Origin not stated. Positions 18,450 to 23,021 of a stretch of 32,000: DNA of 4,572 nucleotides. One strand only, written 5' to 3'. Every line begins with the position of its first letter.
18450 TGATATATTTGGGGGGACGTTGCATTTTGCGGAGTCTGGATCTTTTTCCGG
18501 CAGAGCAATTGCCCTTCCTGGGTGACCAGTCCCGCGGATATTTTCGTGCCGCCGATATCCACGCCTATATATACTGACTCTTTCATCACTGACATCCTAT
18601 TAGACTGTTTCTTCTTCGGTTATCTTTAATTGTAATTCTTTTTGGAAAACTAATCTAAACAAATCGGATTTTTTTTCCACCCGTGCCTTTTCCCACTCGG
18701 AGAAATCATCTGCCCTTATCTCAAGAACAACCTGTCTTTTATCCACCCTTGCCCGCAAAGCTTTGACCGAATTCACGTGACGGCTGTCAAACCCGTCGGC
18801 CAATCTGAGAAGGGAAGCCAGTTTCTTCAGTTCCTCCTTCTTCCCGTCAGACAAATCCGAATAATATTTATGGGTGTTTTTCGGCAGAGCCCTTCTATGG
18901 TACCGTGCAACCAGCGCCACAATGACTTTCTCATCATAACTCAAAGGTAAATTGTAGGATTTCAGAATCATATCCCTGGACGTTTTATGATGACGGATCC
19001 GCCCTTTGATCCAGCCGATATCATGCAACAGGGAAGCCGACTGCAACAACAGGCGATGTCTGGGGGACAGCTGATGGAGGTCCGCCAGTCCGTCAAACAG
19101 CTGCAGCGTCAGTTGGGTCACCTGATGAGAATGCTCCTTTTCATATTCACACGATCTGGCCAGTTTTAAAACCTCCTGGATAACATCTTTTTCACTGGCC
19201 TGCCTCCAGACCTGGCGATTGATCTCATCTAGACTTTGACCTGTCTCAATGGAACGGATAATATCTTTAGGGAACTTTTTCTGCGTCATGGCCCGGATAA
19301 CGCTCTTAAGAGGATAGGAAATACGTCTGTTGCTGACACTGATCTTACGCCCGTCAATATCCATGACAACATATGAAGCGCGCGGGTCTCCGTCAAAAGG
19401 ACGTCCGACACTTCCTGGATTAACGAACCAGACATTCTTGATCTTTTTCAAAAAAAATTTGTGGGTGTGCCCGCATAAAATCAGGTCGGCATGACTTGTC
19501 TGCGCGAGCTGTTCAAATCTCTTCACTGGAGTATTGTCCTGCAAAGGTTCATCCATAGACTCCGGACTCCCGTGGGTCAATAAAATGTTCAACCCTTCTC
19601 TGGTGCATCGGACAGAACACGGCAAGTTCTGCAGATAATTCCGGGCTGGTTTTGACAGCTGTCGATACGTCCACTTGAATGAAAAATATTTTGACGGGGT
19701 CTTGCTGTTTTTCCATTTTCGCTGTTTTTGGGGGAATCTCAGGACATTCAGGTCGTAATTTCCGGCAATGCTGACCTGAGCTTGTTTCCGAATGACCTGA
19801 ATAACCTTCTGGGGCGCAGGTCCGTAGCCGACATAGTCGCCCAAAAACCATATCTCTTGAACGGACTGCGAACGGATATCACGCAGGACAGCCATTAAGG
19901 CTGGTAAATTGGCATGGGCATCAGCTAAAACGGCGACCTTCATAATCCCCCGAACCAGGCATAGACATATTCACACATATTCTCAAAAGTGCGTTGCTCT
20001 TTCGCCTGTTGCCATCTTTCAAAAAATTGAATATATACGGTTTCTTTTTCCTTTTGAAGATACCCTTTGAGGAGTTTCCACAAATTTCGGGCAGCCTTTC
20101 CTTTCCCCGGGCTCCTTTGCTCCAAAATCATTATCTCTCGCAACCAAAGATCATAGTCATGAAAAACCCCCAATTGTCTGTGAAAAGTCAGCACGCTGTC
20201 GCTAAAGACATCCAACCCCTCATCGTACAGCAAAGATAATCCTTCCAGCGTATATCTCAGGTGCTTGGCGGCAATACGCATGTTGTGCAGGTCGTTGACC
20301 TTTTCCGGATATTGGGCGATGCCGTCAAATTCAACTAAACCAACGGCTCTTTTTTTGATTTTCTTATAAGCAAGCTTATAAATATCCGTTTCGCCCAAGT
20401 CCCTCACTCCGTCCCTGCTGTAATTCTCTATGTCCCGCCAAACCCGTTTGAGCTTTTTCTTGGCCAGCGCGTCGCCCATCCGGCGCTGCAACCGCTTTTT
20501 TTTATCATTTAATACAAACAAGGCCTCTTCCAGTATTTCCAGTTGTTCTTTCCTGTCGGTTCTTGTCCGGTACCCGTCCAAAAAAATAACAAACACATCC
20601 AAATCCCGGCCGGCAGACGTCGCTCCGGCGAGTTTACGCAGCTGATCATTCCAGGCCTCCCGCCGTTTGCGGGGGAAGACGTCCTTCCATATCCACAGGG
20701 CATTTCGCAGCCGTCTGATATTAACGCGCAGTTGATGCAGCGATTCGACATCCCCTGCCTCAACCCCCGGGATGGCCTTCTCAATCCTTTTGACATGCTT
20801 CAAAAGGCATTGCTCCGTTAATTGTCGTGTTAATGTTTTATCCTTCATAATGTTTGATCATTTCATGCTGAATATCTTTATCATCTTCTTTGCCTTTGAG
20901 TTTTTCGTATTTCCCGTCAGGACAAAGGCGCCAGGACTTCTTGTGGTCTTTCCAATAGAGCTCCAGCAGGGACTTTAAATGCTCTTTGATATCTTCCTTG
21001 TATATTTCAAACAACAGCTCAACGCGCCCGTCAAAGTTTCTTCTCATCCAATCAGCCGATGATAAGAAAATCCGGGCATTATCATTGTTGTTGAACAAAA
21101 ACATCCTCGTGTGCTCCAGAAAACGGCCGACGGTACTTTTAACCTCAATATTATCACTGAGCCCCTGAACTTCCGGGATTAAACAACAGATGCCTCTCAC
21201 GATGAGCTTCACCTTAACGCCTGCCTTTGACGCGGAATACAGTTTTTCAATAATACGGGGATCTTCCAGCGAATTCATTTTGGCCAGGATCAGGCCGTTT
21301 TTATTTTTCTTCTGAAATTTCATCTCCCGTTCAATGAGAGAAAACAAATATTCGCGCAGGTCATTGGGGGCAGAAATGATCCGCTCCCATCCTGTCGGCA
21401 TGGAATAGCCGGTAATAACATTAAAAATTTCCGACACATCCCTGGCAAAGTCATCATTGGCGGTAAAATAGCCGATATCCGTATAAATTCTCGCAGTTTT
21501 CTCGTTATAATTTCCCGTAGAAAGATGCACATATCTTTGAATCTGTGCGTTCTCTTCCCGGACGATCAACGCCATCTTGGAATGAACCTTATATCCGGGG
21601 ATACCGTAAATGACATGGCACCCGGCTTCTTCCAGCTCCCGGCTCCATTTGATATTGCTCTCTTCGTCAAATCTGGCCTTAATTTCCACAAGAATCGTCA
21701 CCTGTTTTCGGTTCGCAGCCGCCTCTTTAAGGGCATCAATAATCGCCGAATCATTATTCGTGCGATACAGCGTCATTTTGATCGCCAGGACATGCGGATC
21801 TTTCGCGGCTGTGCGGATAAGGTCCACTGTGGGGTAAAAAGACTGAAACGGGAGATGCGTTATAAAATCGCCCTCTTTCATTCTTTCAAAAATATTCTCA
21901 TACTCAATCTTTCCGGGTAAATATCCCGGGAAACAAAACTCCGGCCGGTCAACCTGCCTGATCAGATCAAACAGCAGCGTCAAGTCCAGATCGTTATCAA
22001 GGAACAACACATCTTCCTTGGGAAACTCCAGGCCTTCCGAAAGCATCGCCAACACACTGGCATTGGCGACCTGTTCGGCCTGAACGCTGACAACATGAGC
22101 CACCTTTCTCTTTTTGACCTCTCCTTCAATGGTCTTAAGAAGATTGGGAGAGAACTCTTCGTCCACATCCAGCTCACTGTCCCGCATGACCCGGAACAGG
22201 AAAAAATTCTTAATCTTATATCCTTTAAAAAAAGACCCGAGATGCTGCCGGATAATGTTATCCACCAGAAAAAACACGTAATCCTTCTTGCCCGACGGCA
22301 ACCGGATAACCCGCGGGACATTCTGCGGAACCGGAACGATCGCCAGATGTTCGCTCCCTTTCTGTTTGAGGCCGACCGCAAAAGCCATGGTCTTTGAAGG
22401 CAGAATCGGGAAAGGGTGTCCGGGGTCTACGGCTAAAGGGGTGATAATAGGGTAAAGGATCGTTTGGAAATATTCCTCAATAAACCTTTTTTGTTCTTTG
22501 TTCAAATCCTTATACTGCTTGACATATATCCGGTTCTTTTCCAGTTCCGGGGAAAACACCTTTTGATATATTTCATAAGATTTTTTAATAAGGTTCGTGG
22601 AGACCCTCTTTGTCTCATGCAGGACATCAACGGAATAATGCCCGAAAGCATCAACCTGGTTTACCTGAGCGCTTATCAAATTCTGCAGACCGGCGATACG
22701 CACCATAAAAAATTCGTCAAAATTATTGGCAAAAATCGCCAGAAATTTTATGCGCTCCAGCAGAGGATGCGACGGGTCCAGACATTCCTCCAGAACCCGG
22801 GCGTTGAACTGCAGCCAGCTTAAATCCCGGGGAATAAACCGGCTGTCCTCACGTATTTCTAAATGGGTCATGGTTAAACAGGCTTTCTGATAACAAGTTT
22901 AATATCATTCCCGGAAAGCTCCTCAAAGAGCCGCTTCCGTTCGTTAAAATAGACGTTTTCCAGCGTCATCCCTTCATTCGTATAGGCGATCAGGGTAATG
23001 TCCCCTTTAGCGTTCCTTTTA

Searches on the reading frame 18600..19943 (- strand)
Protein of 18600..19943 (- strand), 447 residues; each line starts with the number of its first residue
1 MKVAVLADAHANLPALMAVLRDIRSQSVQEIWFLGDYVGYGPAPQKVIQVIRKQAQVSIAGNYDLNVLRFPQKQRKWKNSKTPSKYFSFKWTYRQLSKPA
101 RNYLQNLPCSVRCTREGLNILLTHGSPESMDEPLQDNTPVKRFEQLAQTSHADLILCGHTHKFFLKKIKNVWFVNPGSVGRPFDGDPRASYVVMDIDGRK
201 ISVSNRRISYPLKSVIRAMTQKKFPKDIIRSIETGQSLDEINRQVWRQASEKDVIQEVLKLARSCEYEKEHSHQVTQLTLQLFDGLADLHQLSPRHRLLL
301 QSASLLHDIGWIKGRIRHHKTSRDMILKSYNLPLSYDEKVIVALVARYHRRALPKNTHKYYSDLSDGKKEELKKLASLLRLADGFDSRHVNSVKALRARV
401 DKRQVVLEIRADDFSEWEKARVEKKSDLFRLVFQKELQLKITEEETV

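Call 8: search_protein_families(library=pfam, proteins=[window:18600-19943:-], max_evalue=0.01)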
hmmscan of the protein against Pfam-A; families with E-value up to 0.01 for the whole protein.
window:18600-19943:- (447 aa): 5 families
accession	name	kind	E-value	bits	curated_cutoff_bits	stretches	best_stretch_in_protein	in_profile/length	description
PF12850.12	Metallophos_2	-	1.5e-28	100.2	27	1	1-197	1-152/154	Calcineurin-like phosphoesterase superfamily domain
PF00149.33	Metallophos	-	8.8e-15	56.1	21.5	1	1-162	1-190/191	Calcineurin-like phosphoesterase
PF21447.3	Ppx-GppA_III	-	2.1e-11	44.4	27.3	1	258-409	6-156/177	Ppx/GppA phosphatase, domain III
PF24391.1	HD-CE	-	6.1e-09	36.4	27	1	270-386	10-186/263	HD-CE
PF01966.28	HD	-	1.7e-06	28.7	22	1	270-386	3-114/116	HD domain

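Call 11: search_protein_families(library=ncbifam, proteins=[window:18600-19943:-], max_evalue=0.01)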
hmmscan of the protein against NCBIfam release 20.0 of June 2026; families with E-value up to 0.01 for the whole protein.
window:18600-19943:- (447 aa): 6 families
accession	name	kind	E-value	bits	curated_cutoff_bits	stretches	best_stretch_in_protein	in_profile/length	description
TIGR00040.1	yfcE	subfamily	7.6e-19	68.3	56.25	1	1-202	1-156/158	YfcE family phosphodiesterase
NF006988.0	PRK09453.1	equivalog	7.6e-15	55.2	117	2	116-203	96-167/183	phosphodiesterase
NF008260.0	PRK11031.1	equivalog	3.4e-06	26.4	624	1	248-412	302-465/496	guanosine-5'-triphosphate,3'-diphosphate diphosphatase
NF001204.0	PRK00166.1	equivalog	3.9e-06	26.4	176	1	2-85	2-88/276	symmetrical bis(5'-nucleosyl)-tetraphosphatase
NF008108.0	PRK10854.1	equivalog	9.8e-06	24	864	1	260-444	321-506/513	exopolyphosphatase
TIGR00277.1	HDIG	domain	0.0062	16.4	27.6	0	270-335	7-73/84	HDIG domain-containing metalloprotein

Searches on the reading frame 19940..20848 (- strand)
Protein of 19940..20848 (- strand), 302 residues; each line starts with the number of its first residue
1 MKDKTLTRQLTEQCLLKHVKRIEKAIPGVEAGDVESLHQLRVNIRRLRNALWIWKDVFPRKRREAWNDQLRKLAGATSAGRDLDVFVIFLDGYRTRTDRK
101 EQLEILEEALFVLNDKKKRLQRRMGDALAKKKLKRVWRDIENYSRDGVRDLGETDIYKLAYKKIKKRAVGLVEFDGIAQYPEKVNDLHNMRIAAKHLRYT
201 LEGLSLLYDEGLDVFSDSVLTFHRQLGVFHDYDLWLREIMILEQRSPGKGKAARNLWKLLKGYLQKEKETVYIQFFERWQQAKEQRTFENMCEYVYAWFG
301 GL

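Call 8: search_protein_families(library=pfam, proteins=[window:19940-20848:-], max_evalue=0.01)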
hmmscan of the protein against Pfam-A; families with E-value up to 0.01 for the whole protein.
window:19940-20848:- (302 aa): 1 family
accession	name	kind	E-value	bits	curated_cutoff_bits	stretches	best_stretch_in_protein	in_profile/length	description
PF05235.19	CHAD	-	4.4e-34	118.9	25.6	1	14-236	2-224/228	CHAD domain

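Call 11: search_protein_families(library=ncbifam, proteins=[window:19940-20848:-], max_evalue=0.01)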
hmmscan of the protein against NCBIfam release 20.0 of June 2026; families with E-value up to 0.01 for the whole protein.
window:19940-20848:- (302 aa): 0 families

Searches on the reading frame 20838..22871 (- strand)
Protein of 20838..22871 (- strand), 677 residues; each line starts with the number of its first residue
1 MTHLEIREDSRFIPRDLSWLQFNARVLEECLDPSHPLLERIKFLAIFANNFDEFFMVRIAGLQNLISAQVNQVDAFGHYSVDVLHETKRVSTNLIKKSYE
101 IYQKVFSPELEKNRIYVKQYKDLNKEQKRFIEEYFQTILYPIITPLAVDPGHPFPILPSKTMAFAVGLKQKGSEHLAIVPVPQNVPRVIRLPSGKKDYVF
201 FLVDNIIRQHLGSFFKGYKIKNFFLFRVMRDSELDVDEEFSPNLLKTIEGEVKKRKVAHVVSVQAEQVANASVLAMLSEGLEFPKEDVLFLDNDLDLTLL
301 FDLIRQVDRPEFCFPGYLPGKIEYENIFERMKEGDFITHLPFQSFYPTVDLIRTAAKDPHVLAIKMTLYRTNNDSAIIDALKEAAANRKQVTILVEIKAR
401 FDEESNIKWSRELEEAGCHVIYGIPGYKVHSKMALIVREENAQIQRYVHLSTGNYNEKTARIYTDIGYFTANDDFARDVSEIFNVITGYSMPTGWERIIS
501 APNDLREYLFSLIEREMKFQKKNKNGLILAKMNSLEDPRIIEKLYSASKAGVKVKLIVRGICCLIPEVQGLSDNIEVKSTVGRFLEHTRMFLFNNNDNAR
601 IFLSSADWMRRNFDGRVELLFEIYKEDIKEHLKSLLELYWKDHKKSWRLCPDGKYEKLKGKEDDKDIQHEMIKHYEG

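Call 8: search_protein_families(library=pfam, proteins=[window:20838-22871:-], max_evalue=0.01)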
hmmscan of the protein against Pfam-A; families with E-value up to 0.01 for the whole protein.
window:20838-22871:- (677 aa): 5 families
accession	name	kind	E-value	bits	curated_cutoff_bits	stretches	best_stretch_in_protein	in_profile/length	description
PF17941.7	PP_kinase_C_1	-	1.1e-73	246.7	25.7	1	326-490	1-165/167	Polyphosphate kinase C-terminal domain 1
PF13090.12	PP_kinase_C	-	8.2e-66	221.2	25.8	1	499-662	2-165/172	Polyphosphate kinase C-terminal domain 2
PF02503.22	PP_kinase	-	8.9e-49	166.1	31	1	126-303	1-183/183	Polyphosphate kinase middle domain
PF13089.11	PP_kinase_N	-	1.2e-32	112.8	23.8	1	12-117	1-106/107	Polyphosphate kinase N-terminal domain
PF13091.12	PLDc_2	-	3.4e-15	56.5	27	2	534-640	18-132/132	PLD-like domain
